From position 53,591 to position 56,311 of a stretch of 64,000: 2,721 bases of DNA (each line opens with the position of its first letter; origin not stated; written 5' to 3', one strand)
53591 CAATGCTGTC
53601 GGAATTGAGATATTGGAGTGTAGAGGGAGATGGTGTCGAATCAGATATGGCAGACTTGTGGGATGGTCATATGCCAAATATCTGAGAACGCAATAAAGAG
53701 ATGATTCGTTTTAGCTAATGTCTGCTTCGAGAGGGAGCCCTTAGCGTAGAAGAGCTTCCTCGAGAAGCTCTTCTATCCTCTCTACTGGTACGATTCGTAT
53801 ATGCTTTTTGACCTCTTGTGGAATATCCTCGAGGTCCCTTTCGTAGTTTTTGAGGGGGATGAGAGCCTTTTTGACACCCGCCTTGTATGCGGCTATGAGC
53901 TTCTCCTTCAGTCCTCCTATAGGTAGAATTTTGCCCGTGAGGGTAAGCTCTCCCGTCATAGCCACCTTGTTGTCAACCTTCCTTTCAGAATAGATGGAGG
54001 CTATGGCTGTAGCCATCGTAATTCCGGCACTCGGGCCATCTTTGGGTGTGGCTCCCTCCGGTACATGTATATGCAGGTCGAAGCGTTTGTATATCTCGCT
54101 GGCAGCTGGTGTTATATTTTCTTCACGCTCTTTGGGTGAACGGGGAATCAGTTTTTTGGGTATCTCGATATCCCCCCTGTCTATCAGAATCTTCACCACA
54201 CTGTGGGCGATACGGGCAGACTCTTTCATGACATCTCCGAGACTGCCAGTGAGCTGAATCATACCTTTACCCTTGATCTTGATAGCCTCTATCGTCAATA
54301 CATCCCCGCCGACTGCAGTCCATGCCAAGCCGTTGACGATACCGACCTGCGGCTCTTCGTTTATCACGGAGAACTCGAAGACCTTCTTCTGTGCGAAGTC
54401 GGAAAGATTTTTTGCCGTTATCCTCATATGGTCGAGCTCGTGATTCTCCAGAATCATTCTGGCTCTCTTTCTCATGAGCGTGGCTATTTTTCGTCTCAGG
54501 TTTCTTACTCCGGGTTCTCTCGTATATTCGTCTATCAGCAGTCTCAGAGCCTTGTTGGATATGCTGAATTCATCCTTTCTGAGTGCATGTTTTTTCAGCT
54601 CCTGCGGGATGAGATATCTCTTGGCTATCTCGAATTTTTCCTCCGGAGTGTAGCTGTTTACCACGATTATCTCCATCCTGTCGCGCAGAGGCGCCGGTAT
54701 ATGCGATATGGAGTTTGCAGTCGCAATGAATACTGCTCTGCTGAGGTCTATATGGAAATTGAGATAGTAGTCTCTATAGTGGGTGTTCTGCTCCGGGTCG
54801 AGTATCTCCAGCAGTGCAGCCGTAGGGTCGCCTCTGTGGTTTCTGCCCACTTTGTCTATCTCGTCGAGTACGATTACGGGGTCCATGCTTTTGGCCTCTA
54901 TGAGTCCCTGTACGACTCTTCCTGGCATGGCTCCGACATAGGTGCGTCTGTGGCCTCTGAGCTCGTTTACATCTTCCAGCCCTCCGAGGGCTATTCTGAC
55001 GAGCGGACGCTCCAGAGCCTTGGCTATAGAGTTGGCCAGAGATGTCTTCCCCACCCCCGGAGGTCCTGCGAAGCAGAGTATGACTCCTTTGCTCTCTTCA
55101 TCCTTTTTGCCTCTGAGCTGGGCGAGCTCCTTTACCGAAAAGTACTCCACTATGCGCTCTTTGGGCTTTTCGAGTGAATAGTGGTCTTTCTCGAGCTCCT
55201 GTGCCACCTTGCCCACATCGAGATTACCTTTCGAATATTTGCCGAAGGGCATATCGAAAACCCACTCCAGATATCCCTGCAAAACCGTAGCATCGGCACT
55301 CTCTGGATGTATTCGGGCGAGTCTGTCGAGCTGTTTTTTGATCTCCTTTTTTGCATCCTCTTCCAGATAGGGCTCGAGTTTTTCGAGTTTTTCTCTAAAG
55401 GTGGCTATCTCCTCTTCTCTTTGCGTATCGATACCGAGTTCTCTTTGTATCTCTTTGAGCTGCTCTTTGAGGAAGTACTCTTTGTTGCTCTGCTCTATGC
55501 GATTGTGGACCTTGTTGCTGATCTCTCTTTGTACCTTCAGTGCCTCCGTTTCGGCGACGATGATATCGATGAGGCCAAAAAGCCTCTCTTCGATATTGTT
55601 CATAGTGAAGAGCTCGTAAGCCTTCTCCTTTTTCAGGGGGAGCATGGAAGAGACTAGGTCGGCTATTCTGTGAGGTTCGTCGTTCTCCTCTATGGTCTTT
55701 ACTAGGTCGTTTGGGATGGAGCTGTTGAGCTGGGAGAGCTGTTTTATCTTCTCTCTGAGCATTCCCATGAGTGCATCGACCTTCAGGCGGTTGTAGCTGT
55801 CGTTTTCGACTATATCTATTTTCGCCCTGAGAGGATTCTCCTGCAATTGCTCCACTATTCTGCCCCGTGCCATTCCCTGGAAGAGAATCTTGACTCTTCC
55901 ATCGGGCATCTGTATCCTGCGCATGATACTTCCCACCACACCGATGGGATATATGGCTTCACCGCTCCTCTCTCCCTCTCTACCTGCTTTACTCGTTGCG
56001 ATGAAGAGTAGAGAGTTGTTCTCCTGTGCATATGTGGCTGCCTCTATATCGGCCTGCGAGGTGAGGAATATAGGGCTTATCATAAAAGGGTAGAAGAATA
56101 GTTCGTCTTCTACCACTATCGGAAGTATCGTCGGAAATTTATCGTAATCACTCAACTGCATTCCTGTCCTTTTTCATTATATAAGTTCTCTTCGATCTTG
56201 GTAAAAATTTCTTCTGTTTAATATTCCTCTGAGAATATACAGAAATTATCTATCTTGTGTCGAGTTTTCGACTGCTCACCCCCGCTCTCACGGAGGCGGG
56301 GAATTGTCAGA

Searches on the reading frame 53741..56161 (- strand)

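Call 18: search_protein_families(library=ncbifam, proteins=[window:53741-56161:-], max_evalue=0.001)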
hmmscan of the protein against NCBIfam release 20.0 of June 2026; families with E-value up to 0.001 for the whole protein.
window:53741-56161:- (806 aa): 26 families (the best 25 are shown)
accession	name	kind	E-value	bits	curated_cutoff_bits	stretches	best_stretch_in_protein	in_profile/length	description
TIGR00763.1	lon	equivalog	2.4e-267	889.5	608.05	1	15-804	2-795/795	endopeptidase La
NF008053.0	PRK10787.1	equivalog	8.3e-200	665.7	891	1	14-804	12-771/784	endopeptidase La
TIGR02902.1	spore_lonB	equivalog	2.2e-33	115.7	723.3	1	480-804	239-531/531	ATP-dependent protease LonB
TIGR00764.1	lon_rel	equivalog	9.7e-31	107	516.6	1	584-804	396-593/608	ATP-dependent protease LonB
TIGR02903.1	spore_lon_C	equivalog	3e-23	82.2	678.8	1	691-801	508-612/615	Lon family ATP-dependent protease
TIGR02653.1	Lon_rel_chp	hypoth_equivalog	7.4e-11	41.1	628.25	1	686-791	555-659/675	protease Lon-related BREX system protein BrxL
TIGR00416.1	sms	equivalog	1.8e-10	40.2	403.05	1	694-775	356-436/454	DNA repair protein RadA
NF042959.1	IteA_antiphage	equivalog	1.5e-06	27.6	510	1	259-390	30-156/367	anti-phage ATPase IteA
TIGR02639.1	ClpA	equivalog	1.6e-06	26.7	993.15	1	351-464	479-590/734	ATP-dependent Clp protease ATP-binding subunit ClpA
TIGR03345.1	VI_ClpV1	equivalog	1.7e-06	26.6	884.95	1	198-438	428-680/852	type VI secretion system ATPase TssH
TIGR00635.1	ruvB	equivalog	3.1e-06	26.4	299.05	1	354-395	26-66/305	Holliday junction branch migration DNA helicase RuvB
NF003229.0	PRK04195.1-5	equivalog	4e-06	25.8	280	1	333-454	25-131/413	replication factor C large subunit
NF008004.0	PRK10733.1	equivalog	9e-06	23.9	1008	1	337-442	167-260/644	ATP-dependent zinc metalloprotease FtsH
NF000868.0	PRK00080.1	equivalog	1.3e-05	24.2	282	0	362-387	54-79/330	Holliday junction branch migration DNA helicase RuvB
TIGR01241.2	FtsH_fam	equivalog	4.6e-05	22.4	600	1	358-444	196-271/598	ATP-dependent zinc metalloprotease FtsH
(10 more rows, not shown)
